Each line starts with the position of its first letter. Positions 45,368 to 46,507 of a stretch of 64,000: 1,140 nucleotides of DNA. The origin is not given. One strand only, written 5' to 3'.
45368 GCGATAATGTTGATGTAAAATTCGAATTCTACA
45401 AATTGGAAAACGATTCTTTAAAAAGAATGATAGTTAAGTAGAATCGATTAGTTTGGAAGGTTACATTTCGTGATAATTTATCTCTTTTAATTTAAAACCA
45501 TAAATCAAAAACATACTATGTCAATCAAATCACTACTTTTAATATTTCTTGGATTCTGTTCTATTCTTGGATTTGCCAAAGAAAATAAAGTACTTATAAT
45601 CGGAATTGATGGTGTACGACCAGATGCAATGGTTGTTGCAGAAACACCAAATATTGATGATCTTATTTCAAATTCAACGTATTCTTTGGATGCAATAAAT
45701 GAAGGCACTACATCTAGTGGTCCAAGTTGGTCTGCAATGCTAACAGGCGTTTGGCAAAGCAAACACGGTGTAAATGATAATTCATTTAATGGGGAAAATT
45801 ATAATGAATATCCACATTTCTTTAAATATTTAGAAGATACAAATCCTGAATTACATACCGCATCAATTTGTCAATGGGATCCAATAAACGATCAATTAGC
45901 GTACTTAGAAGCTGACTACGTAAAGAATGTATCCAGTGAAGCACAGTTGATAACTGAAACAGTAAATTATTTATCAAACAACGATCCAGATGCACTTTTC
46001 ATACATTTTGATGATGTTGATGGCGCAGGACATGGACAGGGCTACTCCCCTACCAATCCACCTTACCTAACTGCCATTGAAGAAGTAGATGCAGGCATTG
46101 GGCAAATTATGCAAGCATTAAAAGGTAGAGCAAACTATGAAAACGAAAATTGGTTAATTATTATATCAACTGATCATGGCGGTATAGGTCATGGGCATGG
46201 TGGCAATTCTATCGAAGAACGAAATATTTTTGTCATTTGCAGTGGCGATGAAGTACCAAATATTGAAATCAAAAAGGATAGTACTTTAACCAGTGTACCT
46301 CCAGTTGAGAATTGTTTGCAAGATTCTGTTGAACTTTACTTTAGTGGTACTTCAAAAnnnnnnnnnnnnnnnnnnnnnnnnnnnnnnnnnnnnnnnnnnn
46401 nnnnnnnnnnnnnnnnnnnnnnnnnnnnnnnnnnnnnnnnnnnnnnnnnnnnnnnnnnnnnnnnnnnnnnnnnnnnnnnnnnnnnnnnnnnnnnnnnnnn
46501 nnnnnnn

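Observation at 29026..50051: CAZyme-free [SusC-SusD-fasciclin]x2 locus with phosphatase/LamG proteins and its own sensor: candidate undescribed phosphoester-scavenging system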

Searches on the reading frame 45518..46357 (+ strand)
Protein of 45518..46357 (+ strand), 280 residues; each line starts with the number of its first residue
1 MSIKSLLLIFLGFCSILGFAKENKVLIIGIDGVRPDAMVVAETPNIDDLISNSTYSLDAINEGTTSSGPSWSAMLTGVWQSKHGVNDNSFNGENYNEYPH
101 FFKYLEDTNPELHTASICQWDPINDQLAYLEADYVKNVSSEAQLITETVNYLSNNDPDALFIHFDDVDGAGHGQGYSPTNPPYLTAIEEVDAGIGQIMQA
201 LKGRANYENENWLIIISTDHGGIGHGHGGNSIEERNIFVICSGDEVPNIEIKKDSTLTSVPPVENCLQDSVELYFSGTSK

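Call 33: find_homologous_proteins(query=window:45518-46357:+, max_evalue=0.00001)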
Query window:45518-46357:+ (280 aa): 157 proteins with E <= 0.00001 among 658 candidates; the best 120 are listed.
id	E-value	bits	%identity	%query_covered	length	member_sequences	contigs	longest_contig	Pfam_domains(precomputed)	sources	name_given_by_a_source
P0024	5.1e-93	330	57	93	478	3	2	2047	PF07953.21,PF13385.14,PF01676.24,PF01663.28,PF00884.29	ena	-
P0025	3.3e-85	304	52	91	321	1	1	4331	PF01676.24,PF01663.28,PF00884.29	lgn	-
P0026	1.5e-83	299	51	91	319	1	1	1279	PF01676.24,PF01663.28,PF00884.29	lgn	-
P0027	2.5e-81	291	58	83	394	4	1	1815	PF18962.8,PF01676.24,PF01663.28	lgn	-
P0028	8.2e-79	283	56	81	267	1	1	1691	PF01676.24,PF01663.28,PF00884.29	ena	-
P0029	6.9e-74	267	67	64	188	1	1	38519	PF01676.24,PF01663.28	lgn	-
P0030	9.3e-73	263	51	83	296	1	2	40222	PF01676.24,PF01663.28,PF00884.29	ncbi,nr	ncbi:MAG: hypothetical protein CR986_03070 [Ignavibacteriae bacterium]|nr:MAG: hypothetical protein 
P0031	2.7e-68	248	49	86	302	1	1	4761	PF01676.24,PF01663.28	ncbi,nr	ncbi:MAG: alkaline phosphatase family protein [Cytophagales bacterium]|nr:alkaline phosphatase famil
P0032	1.3e-67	246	45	93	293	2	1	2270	PF01676.24,PF01663.28,PF00884.29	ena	-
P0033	6.6e-67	244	44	94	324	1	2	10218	PF01663.28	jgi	-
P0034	9.9e-67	243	49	88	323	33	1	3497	PF01676.24,PF01663.28,PF00884.29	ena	-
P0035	1.4e-66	243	44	92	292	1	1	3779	PF01676.24,PF01663.28,PF00884.29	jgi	jgi:predicted AlkP superfamily pyrophosphatase or phosphodiesterase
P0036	7.8e-66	240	45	88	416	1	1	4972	PF18962.8,PF01676.24,PF01663.28,PF00884.29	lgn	-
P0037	7.9e-66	240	45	88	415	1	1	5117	PF18962.8,PF01676.24,PF01663.28,PF00884.29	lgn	-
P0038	1.8e-65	239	50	84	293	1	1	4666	PF01676.24,PF01663.28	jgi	-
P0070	5.2e-60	221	41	92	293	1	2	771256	PF01676.24,PF01663.28,PF00884.29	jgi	-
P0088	2.2e-58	216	41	95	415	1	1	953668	PF18962.8,PF01663.28,PF00884.29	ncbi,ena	-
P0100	1.2e-57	214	45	89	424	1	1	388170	PF18962.8,PF01676.24,PF01663.28,PF00884.29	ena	-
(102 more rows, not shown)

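Call 54: find_encoding_contigs(protein=P0070, flank=8000, max_places=1)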
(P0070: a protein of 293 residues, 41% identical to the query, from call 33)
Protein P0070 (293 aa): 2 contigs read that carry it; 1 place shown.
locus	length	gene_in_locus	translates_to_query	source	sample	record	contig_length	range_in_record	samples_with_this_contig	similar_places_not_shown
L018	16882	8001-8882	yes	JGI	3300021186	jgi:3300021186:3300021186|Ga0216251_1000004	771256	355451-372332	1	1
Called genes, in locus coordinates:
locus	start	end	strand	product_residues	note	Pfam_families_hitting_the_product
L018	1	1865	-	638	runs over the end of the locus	PF22847:Glyco_hydro_43_rel, PF00251:Glyco_hydro_32N (faint), PF04616:Glyco_hydro_43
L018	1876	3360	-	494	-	PF01120:Alpha_L_fucos, PF16757:Fucosidase_C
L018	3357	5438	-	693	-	-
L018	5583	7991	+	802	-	PF22842:Pel9A-like_beta_helix (faint), PF05048:NosD (faint), PF13229:Beta_helix (weak)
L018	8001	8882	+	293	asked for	PF01663:Phosphodiest, PF00884:Sulfatase (weak), PF01676:Metalloenzyme, PF01663:Phosphodiest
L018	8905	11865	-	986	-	PF02837:Glyco_hydro_2_N, PF22666:Glyco_hydro_2_N2, PF00703:Glyco_hydro_2, PF02836:Glyco_hydro_2_C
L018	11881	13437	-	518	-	PF00474:SSF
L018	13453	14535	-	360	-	PF01208:URO-D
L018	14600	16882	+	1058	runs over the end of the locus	PF23763:Beta-barrel_GLAA-B_I, PF05048:NosD (faint), PF13229:Beta_helix (faint), PF23764:Beta-barrel_GLAA-B_II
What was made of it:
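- Stand-alone PDE homologues also occur among GH29/GH2/GH43 genes (call 54). L018 places a PDE homologue among GH43, GH29 and GH2 genes (call 54).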

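Call 55: find_encoding_contigs(protein=P0088, flank=8000, max_places=1)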
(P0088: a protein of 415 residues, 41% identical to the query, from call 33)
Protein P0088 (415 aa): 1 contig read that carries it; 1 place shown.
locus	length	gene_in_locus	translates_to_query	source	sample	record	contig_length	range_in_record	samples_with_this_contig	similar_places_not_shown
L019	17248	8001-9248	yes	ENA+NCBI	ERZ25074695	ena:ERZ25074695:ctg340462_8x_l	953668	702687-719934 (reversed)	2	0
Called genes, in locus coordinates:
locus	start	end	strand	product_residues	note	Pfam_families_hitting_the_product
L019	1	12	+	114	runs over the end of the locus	PF13585:CHU_C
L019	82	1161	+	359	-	PF00724:Oxidored_FMN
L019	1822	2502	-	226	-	PF00702:Hydrolase, PF13419:HAD_2, PF13242:Hydrolase_like (weak)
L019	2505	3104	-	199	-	PF12844:HTH_19, PF13560:HTH_31, PF01381:HTH_3, PF02311:AraC_binding (faint), PF07883:Cupin_2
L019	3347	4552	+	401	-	PF18943:DUF5690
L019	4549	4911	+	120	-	-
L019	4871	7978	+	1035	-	PF13620:CarboxypepD_reg, PF13715:CarbopepD_reg_2, PF07715:Plug, PF00593:TonB_dep_Rec_b-barrel, PF14905:OMP_b-brl_3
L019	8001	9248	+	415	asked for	PF00884:Sulfatase (faint), PF01663:Phosphodiest, PF18962:Por_Secre_tail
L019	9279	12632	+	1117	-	PF13385:Laminin_G_3, PF16656:Pur_ac_phosph_N (faint), PF00041:fn3, PF13385:Laminin_G_3, PF18962:Por_Secre_tail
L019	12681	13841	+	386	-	PF00070:Pyr_redox (faint), PF01266:DAO, PF07992:Pyr_redox_2 (faint), PF13450:NAD_binding_8 (faint)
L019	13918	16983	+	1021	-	PF07715:Plug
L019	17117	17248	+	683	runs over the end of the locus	PF18962:Por_Secre_tail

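Call 56: search_protein_families(library=ncbifam, proteins=[L019:1822-2502:-, L019:3347-4552:+, L019:12681-13841:+, L019:2505-3104:-, L019:4549-4911:+], max_evalue=0.001)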
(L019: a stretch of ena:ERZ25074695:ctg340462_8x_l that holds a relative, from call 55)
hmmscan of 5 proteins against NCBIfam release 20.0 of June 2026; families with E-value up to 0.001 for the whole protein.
L019:1822-2502:- (226 aa): 31 families (the best 25 are shown)
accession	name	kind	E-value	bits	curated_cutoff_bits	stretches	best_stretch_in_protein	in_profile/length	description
TIGR03351.1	PhnX-like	hypoth_equivalog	1.9e-69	234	218.9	1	6-223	2-216/220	phosphonatase-like hydrolase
TIGR01422.2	phosphonatase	equivalog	4.3e-31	108.1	220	1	6-202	2-204/251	phosphonoacetaldehyde hydrolase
NF009804.0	PRK13288.1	equivalog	3.1e-21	75.8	218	1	6-224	4-208/215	pyrophosphatase PpaX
NF009695.0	PRK13222.1-2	equivalog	6.7e-18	65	225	1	2-225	3-221/226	phosphoglycolate phosphatase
TIGR01454.1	AHBA_synth_RP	hypoth_equivalog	1.2e-17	64.3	246.65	1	86-224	66-201/205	AHBA synthesis associated protein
NF053653.1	InDiPhoBT2121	equivalog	1.2e-17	64.2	245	1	6-224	2-213/216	inorganic diphosphatase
TIGR01449.2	PGP_bact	equivalog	1e-15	57.9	180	1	8-222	1-209/213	phosphoglycolate phosphatase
TIGR02009.1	PGMB-YQAB-SF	subfamily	2e-14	54.2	153.35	1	8-191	4-181/186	beta-phosphoglucomutase family hydrolase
NF009694.0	PRK13222.1-1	equivalog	2e-14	53.5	415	1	66-224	84-237/252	phosphoglycolate phosphatase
NF009697.0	PRK13222.1-4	equivalog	7.8e-14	51.5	327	1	5-225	7-221/232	phosphoglycolate phosphatase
NF009698.0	PRK13223.1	equivalog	2e-12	46.9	466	1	7-223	15-226/272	phosphoglycolate phosphatase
TIGR02253.1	CTE7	subfamily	7.5e-09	35.7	169.75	1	67-222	69-220/221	TIGR02253 family HAD-type hydrolase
TIGR01990.1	bPGM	equivalog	1.4e-08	34.9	189.4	1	7-196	3-185/187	beta-phosphoglucomutase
NF009696.0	PRK13222.1-3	equivalog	1.9e-08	34.3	359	1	8-191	6-181/223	N-acetylmuramic acid 6-phosphate phosphatase MupP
NF008610.0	PRK11587.1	equivalog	2.9e-08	33.3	282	1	9-205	7-189/219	sugar phosphatase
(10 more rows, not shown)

L019:3347-4552:+ (401 aa): 0 families

L019:12681-13841:+ (386 aa): 29 families (the best 25 are shown)
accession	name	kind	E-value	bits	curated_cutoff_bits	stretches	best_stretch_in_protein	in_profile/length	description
TIGR03364.1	HpnW_proposed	hypoth_equivalog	5.3e-109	364.6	285.1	1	3-375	1-365/365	TIGR03364 family FAD-dependent oxidoreductase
TIGR02352.1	thiamin_ThiO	equivalog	7e-19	68.1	250.8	1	6-225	2-228/351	glycine oxidase ThiO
TIGR03197.1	MnmC_Cterm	equivalog_domain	1e-12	47.9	174.2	1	5-210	2-209/400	FAD-dependent 5-carboxymethylaminomethyl-2-thiouridine(34) oxidoreductase MnmC1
NF001933.0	PRK00711.1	subfamily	4.7e-12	45.6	383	1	6-51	4-50/429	D-amino acid dehydrogenase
TIGR01377.1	soxA_mon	subfamily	1.1e-11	44.1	479.65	1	3-188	1-185/381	amino oxidase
NF008726.1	PRK11728.1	equivalog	2.4e-10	39.8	299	1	3-201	1-199/389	L-2-hydroxyglutarate oxidase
NF008425.0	PRK11259.1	equivalog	6.4e-10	38.5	257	1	1-217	3-218/377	N-methyl-L-tryptophan oxidase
NF002480.1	PRK01747.1-1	equivalog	1.5e-09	36.9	540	1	4-208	250-456/645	bifunctional tRNA (5-methylaminomethyl-2-thiouridine)(34)-methyltransferase MnmC2/FAD-dependent 5-carboxymethylaminomethyl-2-thiouridine(34)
NF003585.0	PRK05249.1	equivalog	5.1e-08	32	465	1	2-36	6-40/464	Si-specific NAD(P)(+) transhydrogenase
NF033460.1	glycerol3P_ox_II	equivalog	1.2e-07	31.2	460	1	2-190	1-194/361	type 2 glycerol-3-phosphate oxidase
TIGR02032.1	GG-red-SF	subfamily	2.3e-06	27.5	158.8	1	3-39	1-37/297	geranylgeranyl reductase family protein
NF005691.0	PRK07494.1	equivalog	6.1e-06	25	459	0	2-37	8-43/404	UbiH/UbiF family hydroxylase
NF009074.0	PRK12409.1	equivalog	1.5e-05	24.4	494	0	5-48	4-48/410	D-amino acid dehydrogenase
NF045637.1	carotdesatCrtDProt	equivalog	6.2e-05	21.7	580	0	6-37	2-33/485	1-hydroxycarotenoid 3,4-desaturase CrtD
NF045765.1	PhenlGlyoxDHPadH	equivalog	9.5e-05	21.4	475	0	4-36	145-177/416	NADH-dependent phenylglyoxylate dehydrogenase subunit epsilon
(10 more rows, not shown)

L019:2505-3104:- (199 aa): 15 families
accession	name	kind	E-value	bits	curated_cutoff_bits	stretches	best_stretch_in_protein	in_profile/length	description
NF007408.0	PRK09943.1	equivalog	9.9e-12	44.8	211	1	15-190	7-177/185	HTH-type transcriptional regulator PuuR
NF046032.1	TransRegSlrRBacil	equivalog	1.5e-08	34.9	250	1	16-75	2-62/149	HTH-type transcriptional regulator SlrR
NF006015.0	PRK08154.1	subfamily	3.4e-07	29.7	204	1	9-73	24-88/314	anaerobic benzoate catabolism transcriptional regulator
TIGR03070.1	couple_hipB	subfamily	3.8e-07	30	71.65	1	15-67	2-54/58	type II toxin-antitoxin system Y4mF family antitoxin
NF010465.0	PRK13890.1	equivalog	4.7e-07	29.9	96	1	24-83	14-73/121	conjugal transfer protein TrbA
NF041951.1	phage_RstR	subfamily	4.8e-07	30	80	1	16-99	3-86/108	RstR family transcriptional repressor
NF040771.1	AAH_UGLYAH2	exception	6.6e-06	25.5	350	1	118-191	183-257/267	bifunctional allantoicase/(S)-ureidoglycine aminohydrolase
NF041677.1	trans_regClgR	equivalog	8e-06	25.9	170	1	15-74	8-67/113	transcriptional regulator ClgR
NF008373.0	PRK11171.1-2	equivalog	1.3e-05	24.6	445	1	88-191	158-262/274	(S)-ureidoglycine aminohydrolase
TIGR00270.2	TIGR00270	equivalog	1.7e-05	24.7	110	1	4-69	64-129/159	multiprotein bridging factor aMBF1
NF052239.1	antitox_spr1629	equivalog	4.4e-05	22.7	335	1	16-107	3-98/377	spr1629 family repressor/antitoxin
NF008376.0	PRK11171.1-5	equivalog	6e-05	22.3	338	1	89-190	159-261/278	(S)-ureidoglycine aminohydrolase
NF047948.1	male_kill_WMK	equivalog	0.00018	21.1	300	1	15-102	5-93/300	WO male-killing family protein Wmk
NF003162.0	PRK04140.1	equivalog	0.00022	20.3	263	1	17-70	128-181/317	transcriptional regulator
TIGR03214.2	ura-cupin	equivalog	0.00025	20.6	200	1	90-189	139-237/249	(S)-ureidoglycine aminohydrolase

L019:4549-4911:+ (120 aa): 0 families

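Call 57: predict_structure(alignment_id=A3)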
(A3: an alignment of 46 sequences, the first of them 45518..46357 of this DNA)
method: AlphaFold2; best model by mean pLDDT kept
length: 280 residues; sequences in the alignment: 46
mean_pLDDT: 88.9   pTM: 0.87
mean pLDDT of the five models: 88.9, 88.1, 87.5, 86.3, 86.2
residues with pLDDT >= 90: 203; 70-90: 43; 50-70: 23; < 50: 11
segments of 3 or more residues with pLDDT < 50: 270-280
pLDDT, mean of each block of 10 residues (from residue 1): 74 72 95 98 98 92 91 90 94 91 90 97 91 97 98 97 98 98 99 99 96 95 95 94 92 67 54 38
secondary structure, 60 per line:
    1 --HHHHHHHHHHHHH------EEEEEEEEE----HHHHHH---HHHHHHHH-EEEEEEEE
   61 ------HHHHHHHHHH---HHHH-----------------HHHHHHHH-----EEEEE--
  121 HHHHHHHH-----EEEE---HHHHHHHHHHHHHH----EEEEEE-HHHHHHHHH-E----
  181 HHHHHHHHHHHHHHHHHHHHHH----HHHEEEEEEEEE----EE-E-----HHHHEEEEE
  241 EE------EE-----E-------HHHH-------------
elements in order: H3-15 E22-30 H35-40 H44-51 E53-60 H67-76 H80-83 H101-108 E114-118 H121-128 E134-137 H141-154 E159-164 H166-174 H181-202 E210-218 H232-235 E236-242 H264-267
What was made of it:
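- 45518..47392 (+): PDE-LamG-2: predicted active compact NPP-type phosph(on)odiesterase + LamG + DUF4983 + T9SS C-terminal domain. Call 57 (pLDDT 88.9).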

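Call 60: fold_search(model_id=the predicted structure, library=pdb)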
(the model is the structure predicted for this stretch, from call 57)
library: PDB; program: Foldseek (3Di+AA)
matches with E <= 10: 790; with E <= 0.001: 427
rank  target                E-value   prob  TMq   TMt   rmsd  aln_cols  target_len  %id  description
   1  6f30_A                1.4e-12  1.00  0.58  0.24   4.3       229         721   24  Crystal structure of ectonucleotide phosphodiesterase/pyrophosphatase-3 (NPP3) in complex with UDPGlcNAc (released 2018-08-01)
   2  6f30_B                2.7e-12  1.00  0.58  0.24   4.2       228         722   23  Crystal structure of ectonucleotide phosphodiesterase/pyrophosphatase-3 (NPP3) in complex with UDPGlcNAc (released 2018-08-01)
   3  6weu_BbB              2.9e-12  1.00  0.58  0.22   4.2       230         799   20  Crystal structures of human E-NPP 1: bound to adenosine-5'-thio-monophosphate (released 2020-09-09)
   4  6c01_A                4.2e-12  1.00  0.58  0.21   4.2       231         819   21  Human ectonucleotide pyrophosphatase / phosphodiesterase 3 (ENPP3, NPP3, CD203c) (released 2018-05-02)
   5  6f2y_A                4.4e-12  1.00  0.58  0.24   4.3       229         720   24  Crystal structure of ectonucleotide phosphodiesterase/pyrophosphatase-3 (NPP3) in complex with Ap4A (released 2018-08-01)
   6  6f2t_A                4.7e-12  1.00  0.58  0.25   4.3       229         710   24  Crystal structure of ectonucleotide phosphodiesterase/pyrophosphatase-3 (NPP3) (released 2018-08-01)
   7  6f2v_A                5.4e-12  1.00  0.57  0.24   4.3       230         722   23  Crystal structure of ectonucleotide phosphodiesterase/pyrophosphatase-3 (NPP3) in complex with AMP (released 2018-08-01)
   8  6f2v_B                6.5e-12  1.00  0.58  0.24   4.3       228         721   23  Crystal structure of ectonucleotide phosphodiesterase/pyrophosphatase-3 (NPP3) in complex with AMP (released 2018-08-01)
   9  5tcd_A                6.9e-12  1.00  0.58  0.43   4.3       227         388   19  Human alkaline sphingomyelinase (ENPP7) in complex with phosphocholine (released 2017-03-22)
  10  6wev_AbA              6.9e-12  1.00  0.58  0.22   4.2       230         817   20  Crystal structures of human E-NPP 1: bound to N-{[1-(6,7-dimethoxy-5,8-dihydroquinazolin-4-yl)piperidin-4-yl]methyl} (released 2020-09-09)
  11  6weu_AbA              6.9e-12  1.00  0.58  0.22   4.2       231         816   20  Crystal structures of human E-NPP 1: bound to adenosine-5'-thio-monophosphate (released 2020-09-09)
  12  6wev_BbB              7.4e-12  1.00  0.57  0.22   4.3       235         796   21  Crystal structures of human E-NPP 1: bound to N-{[1-(6,7-dimethoxy-5,8-dihydroquinazolin-4-yl)piperidin-4-yl]methyl} (released 2020-09-09)
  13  6wet_BaB              8.9e-12  1.00  0.58  0.22   4.2       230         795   20  Crystal structures of human E-NPP 1: apo (released 2020-09-09)
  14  6f2t_B                9.5e-12  1.00  0.58  0.24   4.3       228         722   23  Crystal structure of ectonucleotide phosphodiesterase/pyrophosphatase-3 (NPP3) (released 2018-08-01)
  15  6f2y_B                1.0e-11  1.00  0.58  0.25   4.2       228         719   24  Crystal structure of ectonucleotide phosphodiesterase/pyrophosphatase-3 (NPP3) in complex with Ap4A (released 2018-08-01)
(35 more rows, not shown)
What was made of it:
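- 45518..47392 (+): Call 60 (top structural matches ENPP3/1/7/5/6 and Xanthomonas NPP).
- On NPP-type phosphodiesterase (alkaline-phosphatase superfamily), PDE-LamG-2: The model has pLDDT 88.9 and top Foldseek hits to ENPP/NPP at E about 1e-12 (calls 57, 60).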

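Call 69: find_related_loci(query=A3, collection=metagenome_contigs, flank=10000)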
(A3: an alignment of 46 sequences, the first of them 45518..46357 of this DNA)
Query A3 (280 aa) in metagenome_contigs; peptide patterns used: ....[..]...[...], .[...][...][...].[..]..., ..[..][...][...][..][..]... (x = any residue, [..] = any of these).
600 stretches matched a pattern (row limit reached: there are more); 539 encode a relative of the query (tblastn E <= 1e-3); the best 80 are kept; 80 distinct loci.
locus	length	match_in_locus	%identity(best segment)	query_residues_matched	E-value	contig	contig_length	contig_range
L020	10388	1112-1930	54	1-275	7e-97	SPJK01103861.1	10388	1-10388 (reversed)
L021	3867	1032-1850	52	5-277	6e-94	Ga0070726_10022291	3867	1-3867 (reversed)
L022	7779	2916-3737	54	3-277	3e-93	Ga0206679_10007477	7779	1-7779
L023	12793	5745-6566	53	3-279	9e-93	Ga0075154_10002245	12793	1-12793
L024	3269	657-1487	53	1-278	2e-92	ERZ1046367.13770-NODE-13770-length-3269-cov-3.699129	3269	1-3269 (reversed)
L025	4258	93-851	57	24-277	2e-90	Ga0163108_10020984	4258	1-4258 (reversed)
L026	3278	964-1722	56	24-277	6e-91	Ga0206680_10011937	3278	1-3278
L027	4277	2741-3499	56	24-277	8e-90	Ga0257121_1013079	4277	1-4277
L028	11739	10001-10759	57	24-277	7e-90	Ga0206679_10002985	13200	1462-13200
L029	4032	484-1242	56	24-277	2e-89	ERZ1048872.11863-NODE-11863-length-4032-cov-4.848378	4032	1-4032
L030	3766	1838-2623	54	16-277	4e-89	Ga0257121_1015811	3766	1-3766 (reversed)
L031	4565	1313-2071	56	24-277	8e-89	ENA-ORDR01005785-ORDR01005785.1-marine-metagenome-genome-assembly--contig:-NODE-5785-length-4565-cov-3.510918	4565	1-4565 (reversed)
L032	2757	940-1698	56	24-277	4e-90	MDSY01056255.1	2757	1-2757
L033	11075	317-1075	57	24-275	3e-87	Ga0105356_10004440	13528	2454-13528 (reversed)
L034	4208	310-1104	53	14-277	5e-87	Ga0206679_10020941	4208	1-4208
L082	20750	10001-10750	44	3-253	2e-66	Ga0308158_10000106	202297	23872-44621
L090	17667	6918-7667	44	5-254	2e-66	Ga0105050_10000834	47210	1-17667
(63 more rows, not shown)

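Call 82: find_encoding_contigs(protein=P0100, flank=9000, max_places=1)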
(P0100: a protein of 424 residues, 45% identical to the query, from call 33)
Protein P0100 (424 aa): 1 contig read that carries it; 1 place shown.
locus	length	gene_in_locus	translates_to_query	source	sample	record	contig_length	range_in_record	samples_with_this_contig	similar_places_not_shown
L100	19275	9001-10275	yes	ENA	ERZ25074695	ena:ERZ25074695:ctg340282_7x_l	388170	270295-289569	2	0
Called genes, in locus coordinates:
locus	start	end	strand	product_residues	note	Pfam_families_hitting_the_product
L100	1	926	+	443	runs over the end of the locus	PF00512:HisKA, PF02518:HATPase_c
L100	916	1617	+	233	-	PF00072:Response_reg, PF00486:Trans_reg_C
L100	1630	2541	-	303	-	-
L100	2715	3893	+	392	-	PF01266:DAO, PF03486:HI0933_like (faint), PF12831:FAD_oxidored (faint)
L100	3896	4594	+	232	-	PF00702:Hydrolase, PF12710:HAD (faint), PF13419:HAD_2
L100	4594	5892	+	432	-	PF18943:DUF5690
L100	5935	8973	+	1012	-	PF13620:CarboxypepD_reg, PF13715:CarbopepD_reg_2, PF07715:Plug, PF00593:TonB_dep_Rec_b-barrel, PF14905:OMP_b-brl_3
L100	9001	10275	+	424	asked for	PF00884:Sulfatase (weak), PF01663:Phosphodiest, PF01676:Metalloenzyme (weak), PF18962:Por_Secre_tail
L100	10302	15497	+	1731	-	PF13385:Laminin_G_3, PF00801:PKD, PF18911:PKD_4, PF13385:Laminin_G_3, PF00801:PKD, PF18911:PKD_4, PF13385:Laminin_G_3, PF18962:Por_Secre_tail, +5 more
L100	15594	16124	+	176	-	PF01931:NTPase_I-T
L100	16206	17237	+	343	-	PF18962:Por_Secre_tail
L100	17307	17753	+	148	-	PF13302:Acetyltransf_3 (weak), PF13527:Acetyltransf_9 (faint), PF13673:Acetyltransf_10, PF00583:Acetyltransf_1, PF13508:Acetyltransf_7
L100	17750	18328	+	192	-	-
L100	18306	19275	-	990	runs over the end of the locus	PF07494:Reg_prop (faint), PF16819:DUF5074 (faint), PF07495:Y_Y_Y, PF07730:HisKA_3, PF02518:HATPase_c (weak)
